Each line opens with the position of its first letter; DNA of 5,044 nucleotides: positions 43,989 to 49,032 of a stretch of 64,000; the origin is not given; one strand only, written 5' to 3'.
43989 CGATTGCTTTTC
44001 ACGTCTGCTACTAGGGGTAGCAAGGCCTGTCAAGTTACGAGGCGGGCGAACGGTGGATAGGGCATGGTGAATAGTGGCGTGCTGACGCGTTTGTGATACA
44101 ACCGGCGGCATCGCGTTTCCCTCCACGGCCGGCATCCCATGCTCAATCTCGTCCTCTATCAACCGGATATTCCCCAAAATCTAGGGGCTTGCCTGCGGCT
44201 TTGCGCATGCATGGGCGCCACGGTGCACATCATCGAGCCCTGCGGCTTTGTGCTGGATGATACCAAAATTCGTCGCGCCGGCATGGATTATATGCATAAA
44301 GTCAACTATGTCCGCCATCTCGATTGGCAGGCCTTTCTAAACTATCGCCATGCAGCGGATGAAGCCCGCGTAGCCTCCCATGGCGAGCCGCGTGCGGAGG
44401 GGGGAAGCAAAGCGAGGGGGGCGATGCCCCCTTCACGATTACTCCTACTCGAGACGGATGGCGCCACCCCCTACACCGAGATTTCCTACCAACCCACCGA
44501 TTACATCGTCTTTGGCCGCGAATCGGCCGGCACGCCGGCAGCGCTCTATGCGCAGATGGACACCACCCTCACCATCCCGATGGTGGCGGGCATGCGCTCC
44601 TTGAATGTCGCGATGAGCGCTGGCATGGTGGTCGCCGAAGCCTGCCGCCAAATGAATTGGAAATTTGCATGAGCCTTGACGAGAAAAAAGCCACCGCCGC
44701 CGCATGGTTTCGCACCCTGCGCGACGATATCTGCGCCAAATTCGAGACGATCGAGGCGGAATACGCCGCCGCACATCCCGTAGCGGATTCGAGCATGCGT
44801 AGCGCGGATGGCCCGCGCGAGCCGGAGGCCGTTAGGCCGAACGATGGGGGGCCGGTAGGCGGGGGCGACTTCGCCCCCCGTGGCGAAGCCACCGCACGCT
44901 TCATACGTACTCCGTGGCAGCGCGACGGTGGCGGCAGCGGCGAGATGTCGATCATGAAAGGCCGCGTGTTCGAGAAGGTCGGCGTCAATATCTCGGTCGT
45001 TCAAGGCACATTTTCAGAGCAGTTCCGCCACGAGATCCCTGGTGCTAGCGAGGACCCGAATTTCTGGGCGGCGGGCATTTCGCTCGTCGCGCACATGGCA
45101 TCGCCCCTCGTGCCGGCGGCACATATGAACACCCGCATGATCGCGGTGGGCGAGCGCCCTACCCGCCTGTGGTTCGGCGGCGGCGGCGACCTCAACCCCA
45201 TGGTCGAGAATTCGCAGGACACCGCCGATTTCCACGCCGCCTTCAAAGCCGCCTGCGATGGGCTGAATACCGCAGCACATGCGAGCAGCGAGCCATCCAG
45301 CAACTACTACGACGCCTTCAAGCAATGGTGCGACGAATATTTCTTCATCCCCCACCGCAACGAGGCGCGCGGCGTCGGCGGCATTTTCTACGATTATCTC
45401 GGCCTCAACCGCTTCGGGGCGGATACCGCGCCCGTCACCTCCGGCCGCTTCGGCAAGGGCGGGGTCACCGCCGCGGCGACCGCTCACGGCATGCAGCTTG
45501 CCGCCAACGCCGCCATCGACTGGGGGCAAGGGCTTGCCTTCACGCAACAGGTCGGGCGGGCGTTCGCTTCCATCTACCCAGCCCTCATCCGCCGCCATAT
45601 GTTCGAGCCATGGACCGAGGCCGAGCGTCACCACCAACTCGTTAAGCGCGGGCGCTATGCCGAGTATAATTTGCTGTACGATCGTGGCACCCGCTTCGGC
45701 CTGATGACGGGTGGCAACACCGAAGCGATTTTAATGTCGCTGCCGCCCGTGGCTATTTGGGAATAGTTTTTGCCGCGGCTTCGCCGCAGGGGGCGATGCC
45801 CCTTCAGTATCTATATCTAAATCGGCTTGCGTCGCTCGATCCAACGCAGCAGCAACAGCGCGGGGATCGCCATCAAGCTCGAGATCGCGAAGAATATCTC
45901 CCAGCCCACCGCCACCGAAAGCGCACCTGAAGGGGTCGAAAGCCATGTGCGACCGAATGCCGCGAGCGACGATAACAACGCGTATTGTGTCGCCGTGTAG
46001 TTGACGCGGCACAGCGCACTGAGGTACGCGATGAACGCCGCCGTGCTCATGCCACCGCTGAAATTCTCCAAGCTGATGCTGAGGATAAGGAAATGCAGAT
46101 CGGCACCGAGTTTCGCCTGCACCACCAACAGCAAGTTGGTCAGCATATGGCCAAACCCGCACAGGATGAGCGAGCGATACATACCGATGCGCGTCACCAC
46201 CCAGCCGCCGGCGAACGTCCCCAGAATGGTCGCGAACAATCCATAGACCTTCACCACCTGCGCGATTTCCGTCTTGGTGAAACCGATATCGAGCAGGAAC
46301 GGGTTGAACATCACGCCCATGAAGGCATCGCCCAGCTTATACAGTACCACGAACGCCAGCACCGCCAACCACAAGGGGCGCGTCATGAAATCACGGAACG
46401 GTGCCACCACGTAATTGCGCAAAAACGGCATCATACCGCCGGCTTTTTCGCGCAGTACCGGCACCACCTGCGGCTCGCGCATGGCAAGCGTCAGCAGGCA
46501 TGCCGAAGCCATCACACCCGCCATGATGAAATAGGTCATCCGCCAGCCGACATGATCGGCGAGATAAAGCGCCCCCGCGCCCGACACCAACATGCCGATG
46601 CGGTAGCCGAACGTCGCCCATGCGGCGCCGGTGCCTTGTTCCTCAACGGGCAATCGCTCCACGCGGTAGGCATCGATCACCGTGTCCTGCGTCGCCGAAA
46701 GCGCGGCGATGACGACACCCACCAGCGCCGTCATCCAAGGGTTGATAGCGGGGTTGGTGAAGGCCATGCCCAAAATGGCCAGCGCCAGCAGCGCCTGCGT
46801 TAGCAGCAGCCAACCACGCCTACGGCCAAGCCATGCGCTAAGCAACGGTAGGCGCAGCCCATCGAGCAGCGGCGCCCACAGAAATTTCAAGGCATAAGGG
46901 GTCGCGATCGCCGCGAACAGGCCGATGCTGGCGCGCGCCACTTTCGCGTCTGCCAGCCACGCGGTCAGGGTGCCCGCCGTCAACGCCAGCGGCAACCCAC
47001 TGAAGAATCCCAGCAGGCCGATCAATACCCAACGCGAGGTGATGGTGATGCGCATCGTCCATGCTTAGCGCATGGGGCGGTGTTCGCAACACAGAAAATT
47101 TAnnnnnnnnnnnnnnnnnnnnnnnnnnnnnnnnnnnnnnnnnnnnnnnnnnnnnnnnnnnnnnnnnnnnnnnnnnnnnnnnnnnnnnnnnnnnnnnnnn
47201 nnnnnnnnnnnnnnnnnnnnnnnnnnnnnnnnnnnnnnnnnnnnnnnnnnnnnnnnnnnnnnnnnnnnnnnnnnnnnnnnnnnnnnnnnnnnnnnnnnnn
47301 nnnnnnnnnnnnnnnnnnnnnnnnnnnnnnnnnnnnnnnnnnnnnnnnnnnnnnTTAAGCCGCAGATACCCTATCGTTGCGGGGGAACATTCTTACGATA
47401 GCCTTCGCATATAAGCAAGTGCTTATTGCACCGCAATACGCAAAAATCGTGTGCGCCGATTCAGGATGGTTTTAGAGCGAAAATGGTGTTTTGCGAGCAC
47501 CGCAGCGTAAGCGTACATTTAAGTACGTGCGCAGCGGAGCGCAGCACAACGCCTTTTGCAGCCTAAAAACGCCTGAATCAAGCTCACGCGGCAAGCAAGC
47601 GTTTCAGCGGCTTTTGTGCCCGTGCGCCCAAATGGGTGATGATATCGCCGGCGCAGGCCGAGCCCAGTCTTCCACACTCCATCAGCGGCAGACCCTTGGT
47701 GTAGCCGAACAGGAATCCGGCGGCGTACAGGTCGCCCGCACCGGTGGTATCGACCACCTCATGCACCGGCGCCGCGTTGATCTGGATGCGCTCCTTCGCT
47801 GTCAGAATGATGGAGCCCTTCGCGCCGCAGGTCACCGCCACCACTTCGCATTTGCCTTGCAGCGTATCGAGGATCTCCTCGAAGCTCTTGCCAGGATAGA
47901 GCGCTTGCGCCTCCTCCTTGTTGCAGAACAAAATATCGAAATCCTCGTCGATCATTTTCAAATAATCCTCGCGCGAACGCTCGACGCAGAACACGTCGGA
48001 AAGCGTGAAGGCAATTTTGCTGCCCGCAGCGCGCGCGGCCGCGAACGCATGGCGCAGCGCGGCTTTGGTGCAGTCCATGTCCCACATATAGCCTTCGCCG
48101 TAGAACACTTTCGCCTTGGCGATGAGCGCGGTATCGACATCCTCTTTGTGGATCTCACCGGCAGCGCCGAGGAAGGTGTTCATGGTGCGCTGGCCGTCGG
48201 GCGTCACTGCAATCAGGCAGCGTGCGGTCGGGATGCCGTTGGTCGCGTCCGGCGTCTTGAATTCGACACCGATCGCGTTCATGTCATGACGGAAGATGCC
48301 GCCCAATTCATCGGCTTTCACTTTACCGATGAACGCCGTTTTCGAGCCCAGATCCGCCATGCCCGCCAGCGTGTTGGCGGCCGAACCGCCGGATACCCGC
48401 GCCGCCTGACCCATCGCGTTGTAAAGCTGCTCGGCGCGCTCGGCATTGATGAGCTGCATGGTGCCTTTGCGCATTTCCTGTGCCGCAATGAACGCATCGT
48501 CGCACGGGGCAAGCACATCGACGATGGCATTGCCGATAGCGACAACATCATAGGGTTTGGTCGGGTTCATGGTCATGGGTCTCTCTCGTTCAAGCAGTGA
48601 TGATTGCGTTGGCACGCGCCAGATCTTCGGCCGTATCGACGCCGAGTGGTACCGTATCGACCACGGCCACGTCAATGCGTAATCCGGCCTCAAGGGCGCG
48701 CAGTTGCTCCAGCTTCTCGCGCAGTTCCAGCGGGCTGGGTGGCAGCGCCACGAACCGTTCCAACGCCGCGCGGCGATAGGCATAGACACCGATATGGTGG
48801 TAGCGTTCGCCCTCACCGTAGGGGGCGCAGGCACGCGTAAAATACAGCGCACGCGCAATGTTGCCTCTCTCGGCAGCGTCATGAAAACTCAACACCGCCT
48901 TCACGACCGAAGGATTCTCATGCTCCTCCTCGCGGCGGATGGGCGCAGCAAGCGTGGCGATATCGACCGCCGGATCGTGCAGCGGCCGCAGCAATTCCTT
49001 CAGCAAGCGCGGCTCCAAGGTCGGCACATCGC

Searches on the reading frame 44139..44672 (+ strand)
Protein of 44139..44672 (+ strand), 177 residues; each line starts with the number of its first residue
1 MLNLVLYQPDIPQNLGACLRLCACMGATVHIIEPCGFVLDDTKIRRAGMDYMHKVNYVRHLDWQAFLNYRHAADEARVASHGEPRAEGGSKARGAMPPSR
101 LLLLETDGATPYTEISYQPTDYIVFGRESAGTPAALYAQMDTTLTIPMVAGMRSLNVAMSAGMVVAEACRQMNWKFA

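Call 43: search_protein_families(library=pfam, proteins=[window:44139-44672:+])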
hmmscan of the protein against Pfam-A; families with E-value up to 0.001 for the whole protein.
window:44139-44672:+ (177 aa): 1 family
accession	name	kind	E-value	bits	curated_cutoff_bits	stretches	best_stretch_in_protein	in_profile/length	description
PF00588.24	SpoU_methylase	-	2.7e-30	105.8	29.7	1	2-165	2-141/142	SpoU rRNA Methylase family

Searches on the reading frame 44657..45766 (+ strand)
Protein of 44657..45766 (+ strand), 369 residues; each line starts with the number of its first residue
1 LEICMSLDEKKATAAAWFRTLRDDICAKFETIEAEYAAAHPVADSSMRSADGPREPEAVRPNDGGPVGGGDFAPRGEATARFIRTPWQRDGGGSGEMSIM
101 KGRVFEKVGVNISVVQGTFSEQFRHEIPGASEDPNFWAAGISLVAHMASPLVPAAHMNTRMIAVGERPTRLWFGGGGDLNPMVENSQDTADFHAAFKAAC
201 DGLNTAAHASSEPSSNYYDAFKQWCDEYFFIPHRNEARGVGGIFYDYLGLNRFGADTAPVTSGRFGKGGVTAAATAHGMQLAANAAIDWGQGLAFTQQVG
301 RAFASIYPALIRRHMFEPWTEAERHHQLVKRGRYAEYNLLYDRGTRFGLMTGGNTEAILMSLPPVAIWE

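Call 43: search_protein_families(library=pfam, proteins=[window:44657-45766:+])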
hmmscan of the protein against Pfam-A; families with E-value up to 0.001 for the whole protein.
window:44657-45766:+ (369 aa): 1 family
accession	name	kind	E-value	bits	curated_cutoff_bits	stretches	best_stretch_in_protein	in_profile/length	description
PF01218.23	Coprogen_oxidas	-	2.9e-80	269.5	31.8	1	77-369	21-271/295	Coproporphyrinogen III oxidase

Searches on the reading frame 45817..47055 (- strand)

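Call 84: search_protein_families(library=pfam, max_evalue=0.00001, proteins=[window:45817-47055:-])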
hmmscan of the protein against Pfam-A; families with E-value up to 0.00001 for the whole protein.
window:45817-47055:- (412 aa): 2 families
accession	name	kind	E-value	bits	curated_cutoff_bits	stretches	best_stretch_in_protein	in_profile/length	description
PF07690.21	MFS_1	-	9.2e-28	97.6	33.4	2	13-369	2-343/347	Major Facilitator Superfamily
PF13000.13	Acatn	-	5.9e-11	42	23.7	1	13-99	6-92/546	Acetyl-coenzyme A transporter 1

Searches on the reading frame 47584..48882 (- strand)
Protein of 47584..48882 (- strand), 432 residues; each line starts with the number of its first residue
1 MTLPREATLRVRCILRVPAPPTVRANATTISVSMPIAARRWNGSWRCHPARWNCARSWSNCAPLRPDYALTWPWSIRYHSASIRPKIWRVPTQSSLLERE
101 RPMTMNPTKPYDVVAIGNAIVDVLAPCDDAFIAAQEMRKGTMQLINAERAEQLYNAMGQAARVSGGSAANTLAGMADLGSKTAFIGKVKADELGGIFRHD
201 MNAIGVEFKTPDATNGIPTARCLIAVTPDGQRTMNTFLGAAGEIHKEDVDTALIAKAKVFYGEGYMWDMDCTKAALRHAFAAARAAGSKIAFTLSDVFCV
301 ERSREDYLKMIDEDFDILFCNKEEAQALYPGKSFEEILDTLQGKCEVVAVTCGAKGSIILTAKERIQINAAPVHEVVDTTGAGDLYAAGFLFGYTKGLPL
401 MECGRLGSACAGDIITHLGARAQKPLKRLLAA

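Call 84: search_protein_families(library=pfam, max_evalue=0.00001, proteins=[window:47584-48882:-])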
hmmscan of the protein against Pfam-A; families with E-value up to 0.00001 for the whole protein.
window:47584-48882:- (432 aa): 1 family
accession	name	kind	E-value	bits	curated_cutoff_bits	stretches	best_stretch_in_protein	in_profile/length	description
PF00294.29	PfkB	-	4.3e-50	171.2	25.8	1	156-423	27-298/302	pfkB family carbohydrate kinase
